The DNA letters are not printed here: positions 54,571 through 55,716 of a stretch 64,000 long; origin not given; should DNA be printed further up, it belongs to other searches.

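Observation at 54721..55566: Split ThiI, part 2: NFLD-THUMP protein with a dead, shortened PP-loop domain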

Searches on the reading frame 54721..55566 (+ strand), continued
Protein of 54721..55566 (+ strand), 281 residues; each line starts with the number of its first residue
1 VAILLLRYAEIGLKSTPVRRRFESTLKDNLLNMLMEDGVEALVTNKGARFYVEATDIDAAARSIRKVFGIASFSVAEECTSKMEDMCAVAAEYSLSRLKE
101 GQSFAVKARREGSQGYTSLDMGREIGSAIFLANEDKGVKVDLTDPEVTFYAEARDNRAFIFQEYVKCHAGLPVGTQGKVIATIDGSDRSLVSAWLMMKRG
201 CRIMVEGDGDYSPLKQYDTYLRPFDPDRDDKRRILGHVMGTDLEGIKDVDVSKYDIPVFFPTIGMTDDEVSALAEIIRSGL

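Call 12: find_related_loci(query=window:54721-55566:+, collection=genome_contigs, flank=3000)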
Query window:54721-55566:+ (281 aa) in genome_contigs; peptide patterns used: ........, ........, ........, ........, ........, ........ (x = any residue, [..] = any of these).
598 stretches matched a pattern (row limit reached: there are more); 534 encode a relative of the query (tblastn E <= 1e-3); the best 80 are kept; 80 distinct loci.
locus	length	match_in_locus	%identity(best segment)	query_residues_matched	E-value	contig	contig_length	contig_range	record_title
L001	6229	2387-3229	80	1-281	1e-155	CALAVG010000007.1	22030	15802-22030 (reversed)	MAG TPA_asm: uncultured Methanomicrobiales archaeon isolate ERR1278105_bin.204_CONCOCT_v1.1_MAG genome assembly, contig:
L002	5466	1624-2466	80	1-281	6e-156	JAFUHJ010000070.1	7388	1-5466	MAG: Candidatus Methanomethylophilaceae archaeon isolate RGIG4496 Roe_deer_Omasum.Co__c401918, whole genome shotgun sequ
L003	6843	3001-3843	78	1-281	1e-153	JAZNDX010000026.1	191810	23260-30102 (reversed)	MAG: Candidatus Methanomethylophilaceae archaeon isolate T1900044725_TS20190191.MAGScoT_cleanbin_000010 SGB_1931_k141_17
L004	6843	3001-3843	77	1-281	5e-152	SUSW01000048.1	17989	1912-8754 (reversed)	MAG: Thermoplasmata archaeon isolate SIG4 k141_788781, whole genome shotgun sequence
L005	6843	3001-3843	77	1-281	6e-150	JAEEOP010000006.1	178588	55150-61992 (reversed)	MAG: Methanomassiliicoccaceae archaeon isolate Tb.RUG.29 k141_793471_flag=0_multi=37.0283_len=178588, whole genome shotg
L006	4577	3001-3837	75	1-281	4e-146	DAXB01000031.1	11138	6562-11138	MAG TPA_asm: Methanomassiliicoccaceae archaeon UBA113 UBA113_contig_17181, whole genome shotgun sequence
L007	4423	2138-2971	72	1-281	5e-138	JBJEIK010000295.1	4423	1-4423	MAG: Candidatus Methanomethylophilaceae archaeon isolate FUKU07_bin.008 NODE_8382_length_4423_cov_7.261218, whole genome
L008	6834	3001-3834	70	1-281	1e-132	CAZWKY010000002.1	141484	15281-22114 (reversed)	MAG TPA_asm: uncultured Methanomassiliicoccales archaeon isolate SRP313737_co1_29 genome assembly, contig: NODE_147_leng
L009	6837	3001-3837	70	1-281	8e-132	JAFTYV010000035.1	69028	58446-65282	MAG: Candidatus Methanomethylophilaceae archaeon isolate RGIG4274 Roe_deer_Colon.Co__c1099306, whole genome shotgun sequ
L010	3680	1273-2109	68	1-281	6e-134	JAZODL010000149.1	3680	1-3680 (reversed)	MAG: Candidatus Methanomethylophilaceae archaeon isolate T1900044751_TS20190417.MAGScoT_cleanbin_000147 SGB_2223_k141_17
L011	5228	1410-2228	67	4-281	2e-128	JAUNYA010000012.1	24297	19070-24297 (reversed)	MAG: Thermoplasmata archaeon isolate S8M_St_50 NODE_675_length_24297_cov_12.117276, whole genome shotgun sequence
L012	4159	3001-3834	67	1-281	3e-128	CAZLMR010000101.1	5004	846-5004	MAG TPA_asm: uncultured Methanomassiliicoccales archaeon isolate SRP315200_co1_81 genome assembly, contig: NODE_42461_le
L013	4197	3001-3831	66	1-281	6e-128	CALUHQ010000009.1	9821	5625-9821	MAG: Candidatus Methanomethylophilaceae archaeon isolate E27__bin288 genome assembly, contig: E27__k127_3967936, whole g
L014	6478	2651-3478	67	1-281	4e-127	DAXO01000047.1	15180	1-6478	MAG TPA_asm: Methanomassiliicoccaceae archaeon UBA480 UBA480_contig_5886, whole genome shotgun sequence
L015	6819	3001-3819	68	4-281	8e-127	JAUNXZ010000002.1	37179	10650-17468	MAG: Thermoplasmata archaeon isolate S8M_St_41 NODE_287_length_37179_cov_13.716006, whole genome shotgun sequence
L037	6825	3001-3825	62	1-277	1e-114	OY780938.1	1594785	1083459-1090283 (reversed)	MAG: uncultured Candidatus Methanogranum sp. isolate 9d90576e-3f35-4afd-8682-ecdb60e67c32 genome assembly, chromosome: 1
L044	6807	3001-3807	58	1-270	2e-108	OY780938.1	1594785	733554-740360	MAG: uncultured Candidatus Methanogranum sp. isolate 9d90576e-3f35-4afd-8682-ecdb60e67c32 genome assembly, chromosome: 1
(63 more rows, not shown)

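Call 31: predict_structure(alignment_id=A1)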
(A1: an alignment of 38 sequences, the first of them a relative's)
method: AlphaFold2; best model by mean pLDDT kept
length: 281 residues; sequences in the alignment: 38
mean_pLDDT: 90.4   pTM: 0.77
mean pLDDT of the five models: 90.4, 88.2, 84.5, 83.9, 81.9
residues with pLDDT >= 90: 190; 70-90: 87; 50-70: 4; < 50: 0
segments of 3 or more residues with pLDDT < 50: none
pLDDT, mean of each block of 10 residues (from residue 1): 84 76 90 92 84 91 90 91 95 93 93 85 96 94 92 89 83 90 96 94 93 92 88 90 90 92 95 93 74
secondary structure, 60 per line:
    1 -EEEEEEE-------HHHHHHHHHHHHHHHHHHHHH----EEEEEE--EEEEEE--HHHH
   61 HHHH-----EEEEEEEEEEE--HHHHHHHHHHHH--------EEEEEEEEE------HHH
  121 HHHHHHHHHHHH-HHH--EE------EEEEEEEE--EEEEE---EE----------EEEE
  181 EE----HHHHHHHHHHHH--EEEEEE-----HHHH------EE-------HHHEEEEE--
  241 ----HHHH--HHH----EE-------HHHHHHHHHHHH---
elements in order: E2-8 H16-36 E41-46 E49-54 H57-64 E70-80 H83-94 E103-111 H118-132 E147-154 E157-161 E177-182 H187-198 E201-206 H212-215 E234-238 H245-248 H267-278

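Call 33: fold_search(model_id=the predicted structure, library=pdb)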
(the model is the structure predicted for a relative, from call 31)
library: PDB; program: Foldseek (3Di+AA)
matches with E <= 10: 1256; with E <= 0.001: 24
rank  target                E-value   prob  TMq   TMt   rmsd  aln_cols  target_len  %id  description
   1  1vbk_A                3.1e-24  1.00  0.81  0.75   3.9       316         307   26  Crystal structure of PH1313 from Pyrococcus horikoshii Ot3 (released 2005-04-19)
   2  1vbk_B                5.7e-24  1.00  0.82  0.78   3.9       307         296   25  Crystal structure of PH1313 from Pyrococcus horikoshii Ot3 (released 2005-04-19)
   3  2c5s                  6.1e-22  1.00  0.80  0.61   5.9       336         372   24  Crystal structure of Bacillus anthracis ThiI, a tRNA-modifying enzyme containing the predicted RNA-binding THUMP domain (released 2005-11-30)
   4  4kr7_A                1.5e-19  1.00  0.79  0.59   6.5       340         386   20  Crystal structure of a 4-thiouridine synthetase - RNA complex with bound ATP (released 2014-04-23)
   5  4kr6_A                5.2e-17  1.00  0.76  0.57   5.7       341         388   20  Crystal structure of a 4-thiouridine synthetase - RNA complex (released 2014-04-23)
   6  3tma                  1.1e-11  1.00  0.42  0.36  10.7       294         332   17  Crystal structure of TrmN from Thermus thermophilus (released 2012-03-14)
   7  3tlj_A                6.0e-11  1.00  0.41  0.33  10.3       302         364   16  Crystal structure of Trm14 from Pyrococcus furiosus in complex with S-adenosyl-L-homocysteine (released 2012-03-14)
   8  3tm5_B                9.1e-11  1.00  0.41  0.33  10.2       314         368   16  Crystal structure of Trm14 from Pyrococcus furiosus in complex with sinefungin (released 2012-03-14)
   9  3tm5_A                1.7e-10  1.00  0.38  0.31  12.3       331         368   16  Crystal structure of Trm14 from Pyrococcus furiosus in complex with sinefungin (released 2012-03-14)
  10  6zxv_B                5.3e-10  1.00  0.39  0.35  10.9       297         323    9  Structure of Archaeoglobus fulgidus Trm11 m2G10 tRNA methyltransferase enzyme bound to sinefungin (released 2020-09-23)
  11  6zxv_A                6.0e-10  1.00  0.37  0.33  11.5       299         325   10  Structure of Archaeoglobus fulgidus Trm11 m2G10 tRNA methyltransferase enzyme bound to sinefungin (released 2020-09-23)
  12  5e71                  1.9e-09  1.00  0.42  0.37   9.1       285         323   12  Crystal structure of the archaeal tRNA m2G/m22G10 methyltransferase (aTrm11) from Thermococcus kodakarensis (released 2016-07-06)
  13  6zxw_G                2.0e-09  1.00  0.38  0.34  11.3       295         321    9  Structure of Archaeoglobus fulgidus Trm11-Trm112 m2G10 tRNA methyltransferase complex bound to sinefungin (released 2020-09-23)
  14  6zxy                  1.0e-08  1.00  0.37  0.33  13.0       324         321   11  Structure of Archaeoglobus fulgidus Trm11 m2G10 tRNA methyltransferase enzyme (released 2020-09-23)
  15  3v97_A                2.9e-08  1.00  0.41  0.20  11.5       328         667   11  Crystal structure of bifunctional methyltransferase YcbY (RlmLK) from Escherichia coli, SAH binding (released 2012-02-29)
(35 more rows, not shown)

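Call 34: search_protein_representatives(protein=window:54721-55566:+)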
Query: 281 residues. Proteins with E-value up to 0.001 (for the whole library): 3297; up to 1e-10: 1859; up to 1e-30: 195. The best 150 are listed.
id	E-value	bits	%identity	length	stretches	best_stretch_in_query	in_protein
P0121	2.3e-77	276.4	48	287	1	1-278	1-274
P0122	1.9e-61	224.2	57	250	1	1-183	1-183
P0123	1.5e-60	221.3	42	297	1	1-274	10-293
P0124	1.0e-59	218.5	40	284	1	1-271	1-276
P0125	2.0e-57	211.0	43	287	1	1-272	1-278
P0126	3.2e-56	207.1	47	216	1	1-214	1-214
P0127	1.7e-55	204.7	53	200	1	86-275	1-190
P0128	4.7e-54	199.9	42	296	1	1-279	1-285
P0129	2.1e-53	197.8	44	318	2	1-206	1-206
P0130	1.6e-52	194.9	44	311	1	4-272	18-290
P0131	1.7e-52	194.8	39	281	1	1-271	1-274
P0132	2.0e-50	188.0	46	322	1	1-205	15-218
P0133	2.4e-50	187.8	41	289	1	4-274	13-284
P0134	7.8e-50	186.1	40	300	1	3-273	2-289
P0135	2.2e-49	184.6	41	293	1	2-279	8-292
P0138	2.6e-48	181.1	46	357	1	4-204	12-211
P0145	1.3e-46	175.6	41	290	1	3-279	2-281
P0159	1.6e-42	162.1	40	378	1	4-219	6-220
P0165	2.4e-41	158.3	42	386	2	4-203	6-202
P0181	2.4e-38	148.4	38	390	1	4-202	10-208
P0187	1.0e-37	146.4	43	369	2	4-204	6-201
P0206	5.7e-36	140.7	39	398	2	3-204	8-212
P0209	1.2e-35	139.6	40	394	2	3-204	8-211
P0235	5.2e-34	134.2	37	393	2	2-203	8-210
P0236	5.5e-34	134.2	36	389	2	5-202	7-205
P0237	6.5e-34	133.9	37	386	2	4-205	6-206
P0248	2.9e-33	131.8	40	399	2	4-204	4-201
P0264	1.1e-32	129.9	39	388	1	4-204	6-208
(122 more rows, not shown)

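Call 36: list_cluster_members(proteins=[P0121, P0123, P0124, P0125, P0128, P0130, P0135, P0138, P0145, P0159])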
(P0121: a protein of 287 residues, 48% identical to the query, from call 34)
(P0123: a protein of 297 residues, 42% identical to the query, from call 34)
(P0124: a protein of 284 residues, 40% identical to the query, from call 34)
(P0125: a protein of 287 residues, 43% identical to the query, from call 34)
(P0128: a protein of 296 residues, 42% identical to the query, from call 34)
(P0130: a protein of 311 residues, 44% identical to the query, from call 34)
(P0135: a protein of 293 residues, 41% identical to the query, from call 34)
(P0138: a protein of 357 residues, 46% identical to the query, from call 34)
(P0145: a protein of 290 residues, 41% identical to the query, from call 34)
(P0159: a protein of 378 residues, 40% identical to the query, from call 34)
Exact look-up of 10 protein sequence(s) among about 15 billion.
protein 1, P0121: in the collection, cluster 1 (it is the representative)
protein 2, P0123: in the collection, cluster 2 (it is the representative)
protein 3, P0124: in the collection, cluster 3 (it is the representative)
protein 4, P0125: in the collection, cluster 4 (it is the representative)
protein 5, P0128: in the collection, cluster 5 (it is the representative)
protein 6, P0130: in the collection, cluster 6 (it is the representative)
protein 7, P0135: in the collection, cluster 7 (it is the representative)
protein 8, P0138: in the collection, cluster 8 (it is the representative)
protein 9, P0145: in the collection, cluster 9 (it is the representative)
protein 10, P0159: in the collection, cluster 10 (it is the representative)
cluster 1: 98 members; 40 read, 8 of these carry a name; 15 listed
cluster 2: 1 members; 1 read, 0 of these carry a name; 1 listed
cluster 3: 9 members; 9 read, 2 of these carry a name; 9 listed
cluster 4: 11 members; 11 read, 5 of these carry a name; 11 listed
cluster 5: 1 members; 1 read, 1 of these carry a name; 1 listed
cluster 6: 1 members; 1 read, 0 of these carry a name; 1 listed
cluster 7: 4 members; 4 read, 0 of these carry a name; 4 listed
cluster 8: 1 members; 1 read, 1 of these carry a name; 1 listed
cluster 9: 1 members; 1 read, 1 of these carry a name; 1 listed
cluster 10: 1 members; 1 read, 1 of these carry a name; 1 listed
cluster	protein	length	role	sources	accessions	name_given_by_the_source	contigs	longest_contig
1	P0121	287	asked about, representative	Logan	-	-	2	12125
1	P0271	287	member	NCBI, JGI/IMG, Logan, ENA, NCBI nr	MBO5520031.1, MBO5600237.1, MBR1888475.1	MAG: hypothetical protein J5897_04260 [Candidatus Methanomethylophilus sp.] | thiamine biosynthesis protein ThiI | hypothetical protein [Methanomethylophilus sp.]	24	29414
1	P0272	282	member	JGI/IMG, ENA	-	thiamine biosynthesis protein ThiI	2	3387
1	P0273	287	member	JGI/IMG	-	thiamine biosynthesis protein ThiI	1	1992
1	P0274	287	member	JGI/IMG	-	thiamine biosynthesis protein ThiI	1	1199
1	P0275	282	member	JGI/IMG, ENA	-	thiamine biosynthesis protein ThiI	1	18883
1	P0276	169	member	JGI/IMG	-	thiamine biosynthesis protein ThiI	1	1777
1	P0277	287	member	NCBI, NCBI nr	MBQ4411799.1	MAG: hypothetical protein II848_03170 [Candidatus Methanomethylophilus sp.] | hypothetical protein [Methanomethylophilus sp.]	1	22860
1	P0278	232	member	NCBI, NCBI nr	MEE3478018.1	MAG: THUMP domain-containing protein, partial [Methanomethylophilus sp.] | THUMP domain-containing protein [Methanomethylophilus sp.]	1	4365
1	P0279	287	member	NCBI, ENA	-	-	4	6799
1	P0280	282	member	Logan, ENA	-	-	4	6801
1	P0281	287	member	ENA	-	-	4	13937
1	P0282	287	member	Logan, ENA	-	-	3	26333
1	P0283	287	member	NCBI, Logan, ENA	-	-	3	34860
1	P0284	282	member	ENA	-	-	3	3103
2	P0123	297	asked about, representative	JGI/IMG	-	-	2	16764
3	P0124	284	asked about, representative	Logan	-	-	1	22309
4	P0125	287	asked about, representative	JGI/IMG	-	thiamine biosynthesis protein ThiI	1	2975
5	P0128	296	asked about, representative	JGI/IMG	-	thiamine biosynthesis protein ThiI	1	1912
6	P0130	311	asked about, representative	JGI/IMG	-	-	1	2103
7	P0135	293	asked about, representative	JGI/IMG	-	-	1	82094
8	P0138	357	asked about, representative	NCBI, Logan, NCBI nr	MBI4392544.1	MAG: tRNA sulfurtransferase [Euryarchaeota archaeon] | tRNA sulfurtransferase [Euryarchaeota archaeon]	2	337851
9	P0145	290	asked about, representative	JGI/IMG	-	thiamine biosynthesis protein ThiI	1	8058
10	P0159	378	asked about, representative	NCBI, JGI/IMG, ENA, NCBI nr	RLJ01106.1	MAG: hypothetical protein DRP11_05045 [Candidatus Aenigmatarchaeota archaeon] | MAG: hypothetical protein DRP11_05045 [Candidatus Aenigmarchaeota archaeon]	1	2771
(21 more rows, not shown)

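Call 41: find_related_loci(query=A2, collection=genome_contigs, flank=10000)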
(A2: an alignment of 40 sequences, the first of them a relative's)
Query A2 (284 aa) in genome_contigs; peptide patterns used: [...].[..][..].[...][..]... (x = any residue, [..] = any of these).
599 stretches matched a pattern (row limit reached: there are more); 572 encode a relative of the query (tblastn E <= 1e-3); the best 80 are kept; 80 distinct loci.
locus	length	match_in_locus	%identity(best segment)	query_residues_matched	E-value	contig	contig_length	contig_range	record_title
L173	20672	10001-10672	57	1-222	6e-77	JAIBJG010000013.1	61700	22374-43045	MAG: Methanobacteriota archaeon isolate CR_Sed_300A_bin.90 scaffold_151, whole genome shotgun sequence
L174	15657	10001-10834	49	3-274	6e-77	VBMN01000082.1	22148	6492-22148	MAG: Methanobacteriota archaeon isolate EA_24 14_0929_12_30cm_scaffold_905, whole genome shotgun sequence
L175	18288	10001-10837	48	2-274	1e-76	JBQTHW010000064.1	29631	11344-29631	MAG: Methanobacteriota archaeon isolate SAW39 c_000000197269, whole genome shotgun sequence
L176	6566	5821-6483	60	4-222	6e-76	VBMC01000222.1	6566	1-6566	MAG: Methanobacteriota archaeon isolate EA_13 14_0927_12_40cm_scaffold_41503, whole genome shotgun sequence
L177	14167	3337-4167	49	4-274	2e-75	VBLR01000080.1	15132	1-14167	MAG: Methanobacteriota archaeon isolate EA_2 14_0903_05_30cm_scaffold_2349, whole genome shotgun sequence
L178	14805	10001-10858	49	5-284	3e-75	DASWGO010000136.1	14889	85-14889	MAG TPA_asm: Thermoplasmata archaeon isolate SMAG_U2818 k141_1897209, whole genome shotgun sequence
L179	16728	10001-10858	49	5-284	1e-74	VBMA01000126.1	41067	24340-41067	MAG: Methanobacteriota archaeon isolate EA_11 14_0903_13_40cm_scaffold_2222, whole genome shotgun sequence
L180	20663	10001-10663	59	4-222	7e-75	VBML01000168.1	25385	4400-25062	MAG: Methanobacteriota archaeon isolate EA_22 14_0929_05_40cm_scaffold_3127, whole genome shotgun sequence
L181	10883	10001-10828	49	5-274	2e-74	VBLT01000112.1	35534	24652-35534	MAG: Methanobacteriota archaeon isolate EA_4 14_0903_12_30cm_scaffold_684, whole genome shotgun sequence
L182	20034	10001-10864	49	3-284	1e-74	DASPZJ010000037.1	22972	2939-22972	MAG TPA_asm: Thermoplasmata archaeon isolate SMAG_U11616 k141_706772, whole genome shotgun sequence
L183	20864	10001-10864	49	3-284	2e-74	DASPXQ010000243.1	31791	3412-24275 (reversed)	MAG TPA_asm: Thermoplasmata archaeon isolate SMAG_U11571 k141_894384, whole genome shotgun sequence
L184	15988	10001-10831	48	6-277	2e-73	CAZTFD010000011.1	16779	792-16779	MAG TPA_asm: uncultured Thermoplasmata archaeon isolate binchicken_co364_9 genome assembly, contig: NODE_3886_length_167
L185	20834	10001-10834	50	3-274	8e-73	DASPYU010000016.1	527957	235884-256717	MAG TPA_asm: Thermoplasmata archaeon isolate SMAG_U11601 k141_57208, whole genome shotgun sequence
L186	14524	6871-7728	48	5-284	4e-72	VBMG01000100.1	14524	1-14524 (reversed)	MAG: Methanobacteriota archaeon isolate EA_17 14_0929_05_40cm_scaffold_2615, whole genome shotgun sequence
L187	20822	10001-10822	43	7-277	2e-71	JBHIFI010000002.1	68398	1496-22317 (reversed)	MAG: Thermoplasmata archaeon isolate b1.sp2_bin.58 NODE_35_length_68398_cov_11.206751, whole genome shotgun sequence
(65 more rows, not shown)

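Call 54: list_cluster_members(proteins=[P0165, P0206, P0235, P0236, P0237, P0248, P0264, P0181, P0187, P0209])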
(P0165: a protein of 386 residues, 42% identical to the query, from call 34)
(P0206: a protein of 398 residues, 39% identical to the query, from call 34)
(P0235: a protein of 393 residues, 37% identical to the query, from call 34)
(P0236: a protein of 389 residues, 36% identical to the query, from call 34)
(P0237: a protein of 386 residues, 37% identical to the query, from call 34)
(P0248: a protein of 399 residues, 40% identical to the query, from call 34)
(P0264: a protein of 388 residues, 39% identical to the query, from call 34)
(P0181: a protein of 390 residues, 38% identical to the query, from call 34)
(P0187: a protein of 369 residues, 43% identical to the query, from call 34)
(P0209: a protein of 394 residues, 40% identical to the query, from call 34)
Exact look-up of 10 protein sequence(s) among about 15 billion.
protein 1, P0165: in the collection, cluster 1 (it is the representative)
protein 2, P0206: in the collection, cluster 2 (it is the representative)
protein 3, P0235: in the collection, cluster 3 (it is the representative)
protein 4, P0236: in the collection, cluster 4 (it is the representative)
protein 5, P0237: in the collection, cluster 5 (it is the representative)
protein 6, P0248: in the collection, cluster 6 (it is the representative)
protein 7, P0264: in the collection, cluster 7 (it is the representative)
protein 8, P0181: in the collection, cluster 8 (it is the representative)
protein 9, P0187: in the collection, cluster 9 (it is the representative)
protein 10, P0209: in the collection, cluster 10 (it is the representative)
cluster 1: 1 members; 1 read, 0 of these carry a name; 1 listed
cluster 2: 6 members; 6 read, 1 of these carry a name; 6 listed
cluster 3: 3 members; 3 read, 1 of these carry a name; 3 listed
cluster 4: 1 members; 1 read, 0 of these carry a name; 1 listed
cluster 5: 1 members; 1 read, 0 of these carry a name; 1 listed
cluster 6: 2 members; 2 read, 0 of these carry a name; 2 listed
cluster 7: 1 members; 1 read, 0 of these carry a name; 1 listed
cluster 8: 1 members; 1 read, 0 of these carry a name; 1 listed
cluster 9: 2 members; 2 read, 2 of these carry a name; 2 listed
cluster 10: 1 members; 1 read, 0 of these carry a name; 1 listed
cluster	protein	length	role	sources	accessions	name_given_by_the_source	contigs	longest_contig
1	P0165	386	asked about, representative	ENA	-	-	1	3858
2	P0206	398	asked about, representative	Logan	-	-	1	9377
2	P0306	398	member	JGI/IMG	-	tRNA uracil 4-sulfurtransferase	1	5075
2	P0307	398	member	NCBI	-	-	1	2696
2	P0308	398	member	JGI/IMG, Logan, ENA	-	-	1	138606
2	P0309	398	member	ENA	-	-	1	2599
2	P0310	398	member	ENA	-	-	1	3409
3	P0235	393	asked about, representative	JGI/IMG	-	-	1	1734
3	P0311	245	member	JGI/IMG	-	thiamine biosynthesis protein ThiI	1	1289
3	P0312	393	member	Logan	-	-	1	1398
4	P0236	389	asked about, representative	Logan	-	-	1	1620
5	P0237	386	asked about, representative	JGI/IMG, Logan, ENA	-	-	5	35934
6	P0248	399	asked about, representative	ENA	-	-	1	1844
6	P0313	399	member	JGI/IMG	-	-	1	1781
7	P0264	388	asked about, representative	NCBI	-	-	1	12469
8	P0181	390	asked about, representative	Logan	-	-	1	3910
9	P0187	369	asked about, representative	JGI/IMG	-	thiamine biosynthesis protein ThiI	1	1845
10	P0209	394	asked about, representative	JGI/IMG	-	-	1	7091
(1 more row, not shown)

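Call 71: search_protein_families(library=pfam, proteins=[L044:1345-2118:+], max_evalue=0.01)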
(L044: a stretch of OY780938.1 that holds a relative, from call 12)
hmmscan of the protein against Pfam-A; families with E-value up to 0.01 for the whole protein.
L044:1345-2118:+ (257 aa): 0 families
